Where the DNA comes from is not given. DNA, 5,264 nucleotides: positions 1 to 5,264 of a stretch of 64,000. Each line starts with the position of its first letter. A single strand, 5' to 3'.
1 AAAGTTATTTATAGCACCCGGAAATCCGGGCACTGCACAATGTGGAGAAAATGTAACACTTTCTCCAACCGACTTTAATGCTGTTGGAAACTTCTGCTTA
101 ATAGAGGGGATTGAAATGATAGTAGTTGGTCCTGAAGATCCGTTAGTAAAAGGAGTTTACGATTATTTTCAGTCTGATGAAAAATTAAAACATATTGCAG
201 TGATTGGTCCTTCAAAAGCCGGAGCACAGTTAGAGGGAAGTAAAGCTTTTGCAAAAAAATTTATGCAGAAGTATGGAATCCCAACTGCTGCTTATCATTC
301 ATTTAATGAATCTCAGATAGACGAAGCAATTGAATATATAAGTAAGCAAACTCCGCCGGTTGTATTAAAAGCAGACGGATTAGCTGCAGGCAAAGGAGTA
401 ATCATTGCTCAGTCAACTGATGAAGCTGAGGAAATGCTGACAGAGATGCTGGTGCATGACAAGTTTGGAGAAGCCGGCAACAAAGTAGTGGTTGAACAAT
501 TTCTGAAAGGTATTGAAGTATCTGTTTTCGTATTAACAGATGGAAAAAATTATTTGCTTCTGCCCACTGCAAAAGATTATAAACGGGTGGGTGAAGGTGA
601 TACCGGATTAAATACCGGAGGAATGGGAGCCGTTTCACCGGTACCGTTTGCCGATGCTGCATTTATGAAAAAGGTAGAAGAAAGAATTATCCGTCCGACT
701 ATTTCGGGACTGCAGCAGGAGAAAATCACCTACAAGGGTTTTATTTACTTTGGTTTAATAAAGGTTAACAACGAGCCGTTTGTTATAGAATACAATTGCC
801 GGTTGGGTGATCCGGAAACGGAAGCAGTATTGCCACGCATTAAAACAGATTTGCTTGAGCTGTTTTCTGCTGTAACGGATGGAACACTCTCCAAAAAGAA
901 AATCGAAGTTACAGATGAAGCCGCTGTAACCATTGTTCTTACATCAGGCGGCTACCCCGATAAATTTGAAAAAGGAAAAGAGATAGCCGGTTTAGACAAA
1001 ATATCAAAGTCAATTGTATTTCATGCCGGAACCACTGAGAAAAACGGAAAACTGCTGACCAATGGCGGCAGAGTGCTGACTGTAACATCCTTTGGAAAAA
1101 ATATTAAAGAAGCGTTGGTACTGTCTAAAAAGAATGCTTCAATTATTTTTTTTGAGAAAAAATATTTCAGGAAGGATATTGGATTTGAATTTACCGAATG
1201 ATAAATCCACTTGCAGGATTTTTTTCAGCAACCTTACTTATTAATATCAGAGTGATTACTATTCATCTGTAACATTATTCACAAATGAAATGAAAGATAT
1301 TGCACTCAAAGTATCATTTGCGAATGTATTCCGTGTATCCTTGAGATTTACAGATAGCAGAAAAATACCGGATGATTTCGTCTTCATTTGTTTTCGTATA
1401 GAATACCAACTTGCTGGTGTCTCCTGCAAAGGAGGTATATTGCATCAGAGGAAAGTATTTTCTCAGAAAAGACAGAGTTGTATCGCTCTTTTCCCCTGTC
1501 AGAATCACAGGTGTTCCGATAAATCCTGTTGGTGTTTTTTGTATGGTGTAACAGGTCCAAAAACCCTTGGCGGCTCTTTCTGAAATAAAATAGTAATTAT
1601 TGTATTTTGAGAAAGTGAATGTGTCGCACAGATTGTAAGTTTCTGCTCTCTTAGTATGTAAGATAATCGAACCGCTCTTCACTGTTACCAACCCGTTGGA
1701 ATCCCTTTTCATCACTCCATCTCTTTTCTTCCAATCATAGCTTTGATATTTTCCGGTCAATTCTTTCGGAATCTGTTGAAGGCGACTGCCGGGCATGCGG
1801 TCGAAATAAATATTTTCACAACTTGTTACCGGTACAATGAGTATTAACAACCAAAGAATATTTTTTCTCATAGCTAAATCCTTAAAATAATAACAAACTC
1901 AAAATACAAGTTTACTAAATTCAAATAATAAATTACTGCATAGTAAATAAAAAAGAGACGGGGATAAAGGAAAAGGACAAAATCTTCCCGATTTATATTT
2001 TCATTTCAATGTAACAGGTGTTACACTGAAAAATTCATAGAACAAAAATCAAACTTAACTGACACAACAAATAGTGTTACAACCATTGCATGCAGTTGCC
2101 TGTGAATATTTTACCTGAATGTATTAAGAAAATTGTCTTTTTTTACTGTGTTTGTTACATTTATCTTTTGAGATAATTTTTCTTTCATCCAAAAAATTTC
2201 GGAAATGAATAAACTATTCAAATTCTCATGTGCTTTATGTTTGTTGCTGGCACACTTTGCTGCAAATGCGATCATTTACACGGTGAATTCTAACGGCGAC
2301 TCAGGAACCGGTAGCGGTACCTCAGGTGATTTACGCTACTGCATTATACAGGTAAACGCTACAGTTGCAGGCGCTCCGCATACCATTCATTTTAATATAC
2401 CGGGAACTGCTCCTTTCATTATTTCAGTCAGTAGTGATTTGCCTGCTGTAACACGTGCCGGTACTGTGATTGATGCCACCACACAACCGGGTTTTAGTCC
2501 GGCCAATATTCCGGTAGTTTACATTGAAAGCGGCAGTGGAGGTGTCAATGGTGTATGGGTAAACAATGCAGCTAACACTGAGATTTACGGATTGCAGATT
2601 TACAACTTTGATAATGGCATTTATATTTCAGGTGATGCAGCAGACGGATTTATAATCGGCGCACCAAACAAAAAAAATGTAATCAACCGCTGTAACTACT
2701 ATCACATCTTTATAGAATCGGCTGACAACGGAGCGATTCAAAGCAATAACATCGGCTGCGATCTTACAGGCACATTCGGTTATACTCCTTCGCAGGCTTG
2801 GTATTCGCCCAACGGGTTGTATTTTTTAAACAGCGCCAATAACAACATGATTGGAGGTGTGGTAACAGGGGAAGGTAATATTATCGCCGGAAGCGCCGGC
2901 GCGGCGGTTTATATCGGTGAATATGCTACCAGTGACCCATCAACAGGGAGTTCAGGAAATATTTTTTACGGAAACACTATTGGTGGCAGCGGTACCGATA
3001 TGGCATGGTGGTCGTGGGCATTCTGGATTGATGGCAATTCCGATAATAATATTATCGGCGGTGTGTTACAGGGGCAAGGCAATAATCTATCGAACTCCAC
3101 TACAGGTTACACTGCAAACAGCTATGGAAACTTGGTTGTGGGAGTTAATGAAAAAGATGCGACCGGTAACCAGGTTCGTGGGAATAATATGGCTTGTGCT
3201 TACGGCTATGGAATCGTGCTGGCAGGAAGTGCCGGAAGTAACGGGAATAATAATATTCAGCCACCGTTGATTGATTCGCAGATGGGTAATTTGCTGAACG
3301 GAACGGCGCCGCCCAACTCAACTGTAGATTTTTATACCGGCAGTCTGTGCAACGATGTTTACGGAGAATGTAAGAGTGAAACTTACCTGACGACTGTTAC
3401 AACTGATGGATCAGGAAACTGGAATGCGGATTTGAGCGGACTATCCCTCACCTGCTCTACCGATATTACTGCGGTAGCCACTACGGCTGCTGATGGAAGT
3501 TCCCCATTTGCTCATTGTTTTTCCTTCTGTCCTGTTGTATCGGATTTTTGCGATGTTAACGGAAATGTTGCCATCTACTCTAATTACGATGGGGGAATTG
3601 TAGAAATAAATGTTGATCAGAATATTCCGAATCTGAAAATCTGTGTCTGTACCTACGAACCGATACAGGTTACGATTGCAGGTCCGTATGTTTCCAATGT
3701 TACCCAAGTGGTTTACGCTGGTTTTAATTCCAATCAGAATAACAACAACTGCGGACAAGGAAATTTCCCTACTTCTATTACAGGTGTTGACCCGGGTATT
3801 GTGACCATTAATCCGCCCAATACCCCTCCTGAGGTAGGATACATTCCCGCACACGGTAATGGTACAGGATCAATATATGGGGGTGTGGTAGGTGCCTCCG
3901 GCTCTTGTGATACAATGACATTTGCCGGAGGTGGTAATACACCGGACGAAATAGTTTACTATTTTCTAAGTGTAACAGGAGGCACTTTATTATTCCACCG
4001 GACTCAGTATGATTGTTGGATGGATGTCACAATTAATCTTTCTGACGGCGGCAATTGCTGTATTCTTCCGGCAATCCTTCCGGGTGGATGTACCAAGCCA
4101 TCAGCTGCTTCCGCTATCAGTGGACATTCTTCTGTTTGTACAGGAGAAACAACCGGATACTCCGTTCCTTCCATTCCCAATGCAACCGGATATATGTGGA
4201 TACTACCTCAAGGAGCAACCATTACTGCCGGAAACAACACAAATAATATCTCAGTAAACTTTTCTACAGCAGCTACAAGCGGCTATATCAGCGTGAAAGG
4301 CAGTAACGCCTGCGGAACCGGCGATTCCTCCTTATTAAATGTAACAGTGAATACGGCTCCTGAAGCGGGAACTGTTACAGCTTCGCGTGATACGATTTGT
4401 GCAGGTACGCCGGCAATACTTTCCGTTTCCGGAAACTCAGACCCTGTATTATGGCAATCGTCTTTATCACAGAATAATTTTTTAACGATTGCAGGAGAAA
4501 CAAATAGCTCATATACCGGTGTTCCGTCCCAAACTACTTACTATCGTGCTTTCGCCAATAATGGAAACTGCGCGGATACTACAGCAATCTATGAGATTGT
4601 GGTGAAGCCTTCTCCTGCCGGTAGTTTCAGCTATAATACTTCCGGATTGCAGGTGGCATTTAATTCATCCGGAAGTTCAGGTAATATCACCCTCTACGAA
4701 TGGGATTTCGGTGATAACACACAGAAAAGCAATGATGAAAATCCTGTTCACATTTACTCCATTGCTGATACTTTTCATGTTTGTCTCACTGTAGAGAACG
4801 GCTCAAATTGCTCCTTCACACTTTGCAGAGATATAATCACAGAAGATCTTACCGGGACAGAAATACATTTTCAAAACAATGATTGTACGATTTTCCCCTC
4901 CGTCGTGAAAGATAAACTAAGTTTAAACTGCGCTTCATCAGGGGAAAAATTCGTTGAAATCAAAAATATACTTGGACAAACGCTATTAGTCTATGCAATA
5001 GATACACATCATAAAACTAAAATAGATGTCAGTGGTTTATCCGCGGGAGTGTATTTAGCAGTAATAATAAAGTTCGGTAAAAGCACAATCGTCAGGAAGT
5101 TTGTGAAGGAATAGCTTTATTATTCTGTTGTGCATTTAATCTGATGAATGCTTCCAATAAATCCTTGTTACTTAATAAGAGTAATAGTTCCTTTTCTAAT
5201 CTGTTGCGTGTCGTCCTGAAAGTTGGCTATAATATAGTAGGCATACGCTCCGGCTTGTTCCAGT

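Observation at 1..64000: Hyper-abundant quasi-palindromic heptamer TGTWACA (often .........) across the window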

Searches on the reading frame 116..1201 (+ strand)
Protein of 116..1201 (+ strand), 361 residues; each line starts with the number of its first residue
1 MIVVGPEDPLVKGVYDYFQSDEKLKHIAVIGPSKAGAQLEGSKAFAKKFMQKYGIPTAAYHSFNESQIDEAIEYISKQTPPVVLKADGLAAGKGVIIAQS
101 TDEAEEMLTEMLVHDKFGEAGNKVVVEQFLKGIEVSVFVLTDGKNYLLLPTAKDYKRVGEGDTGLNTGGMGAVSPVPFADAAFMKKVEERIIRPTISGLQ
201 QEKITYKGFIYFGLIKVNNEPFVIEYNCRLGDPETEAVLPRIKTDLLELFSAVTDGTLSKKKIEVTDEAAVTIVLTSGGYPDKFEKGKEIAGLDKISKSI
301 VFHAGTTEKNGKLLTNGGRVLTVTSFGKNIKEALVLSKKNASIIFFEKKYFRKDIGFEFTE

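Call 6: search_protein_families(library=ncbifam, proteins=[window:116-1201:+])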
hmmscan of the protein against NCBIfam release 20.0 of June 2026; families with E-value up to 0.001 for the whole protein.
window:116-1201:+ (361 aa): 29 families (the best 25 are shown)
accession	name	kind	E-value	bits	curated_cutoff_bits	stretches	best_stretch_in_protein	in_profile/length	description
TIGR00877.1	purD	equivalog_domain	8.3e-127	423.5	288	1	1-358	67-422/425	phosphoribosylamine--glycine ligase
NF053643.1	Ddl_archaea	equivalog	1.2e-12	47.6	500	1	19-229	83-271/367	putative pseudomurein biosynthesis ATP-grasp protein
NF006406.0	PRK08654.1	equivalog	2e-10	39.8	739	1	23-143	96-217/499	acetyl-CoA carboxylase biotin carboxylase subunit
TIGR00514.1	accC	equivalog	1.5e-09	37.3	626.5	1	25-144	98-218/449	acetyl-CoA carboxylase biotin carboxylase subunit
TIGR01205.1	D_ala_D_alaTIGR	subfamily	5e-09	35.6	245.65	1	25-146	89-207/318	D-alanine--D-alanine ligase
NF006367.0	PRK08591.1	subfamily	9.3e-09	34.5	597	1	25-146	98-220/451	acetyl-CoA carboxylase biotin carboxylase subunit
NF002378.0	PRK01372.1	subfamily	4.7e-08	32.1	243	1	41-142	99-191/305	D-alanine--D-alanine ligase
NF002527.0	PRK01966.1-3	equivalog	1.9e-07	30.6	310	1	24-144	100-215/332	D-alanine--D-alanine ligase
NF009554.0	PRK12999.1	equivalog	2e-07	29.2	965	1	25-142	102-220/1147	pyruvate carboxylase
NF006287.0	PRK08463.1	equivalog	3e-07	29.6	775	1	26-108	98-181/479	acetyl-CoA carboxylase subunit A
NF006286.0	PRK08462.1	equivalog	1.4e-06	27.4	740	1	25-145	100-221/445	acetyl-CoA carboxylase biotin carboxylase subunit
NF009471.0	PRK12833.1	equivalog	1.4e-06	27.2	686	1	27-146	103-223/467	acetyl-CoA carboxylase biotin carboxylase subunit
NF004085.0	PRK05586.1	equivalog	1.5e-06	27.4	723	1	26-143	99-217/448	acetyl-CoA carboxylase biotin carboxylase subunit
NF005525.0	PRK07178.1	equivalog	2.2e-06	26.6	768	1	25-135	97-210/471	acetyl-CoA carboxylase biotin carboxylase subunit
NF004679.0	PRK06019.1-5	equivalog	3.5e-06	26.1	326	1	23-142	80-193/376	5-(carboxyamino)imidazole ribonucleotide synthase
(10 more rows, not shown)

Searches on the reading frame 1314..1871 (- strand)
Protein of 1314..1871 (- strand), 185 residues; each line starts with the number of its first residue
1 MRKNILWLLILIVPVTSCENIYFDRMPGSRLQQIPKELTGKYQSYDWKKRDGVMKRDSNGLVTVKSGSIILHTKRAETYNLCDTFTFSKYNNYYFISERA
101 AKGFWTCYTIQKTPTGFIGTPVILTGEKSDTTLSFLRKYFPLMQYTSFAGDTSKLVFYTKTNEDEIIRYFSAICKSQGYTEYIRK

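Call 36: search_protein_families(library=pfam, proteins=[window:1314-1871:-], max_evalue=0.0001)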
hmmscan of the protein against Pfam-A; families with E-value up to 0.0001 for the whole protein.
window:1314-1871:- (185 aa): 0 families

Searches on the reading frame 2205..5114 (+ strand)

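Call 6: search_protein_families(library=ncbifam, proteins=[window:2205-5114:+])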
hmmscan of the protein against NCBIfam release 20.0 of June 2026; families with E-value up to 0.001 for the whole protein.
window:2205-5114:+ (969 aa): 1 family
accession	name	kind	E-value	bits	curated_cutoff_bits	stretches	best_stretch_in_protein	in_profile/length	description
TIGR04183.1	Por_Secre_tail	domain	4.5e-07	29.8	23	1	911-969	17-72/72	T9SS type A sorting domain-containing protein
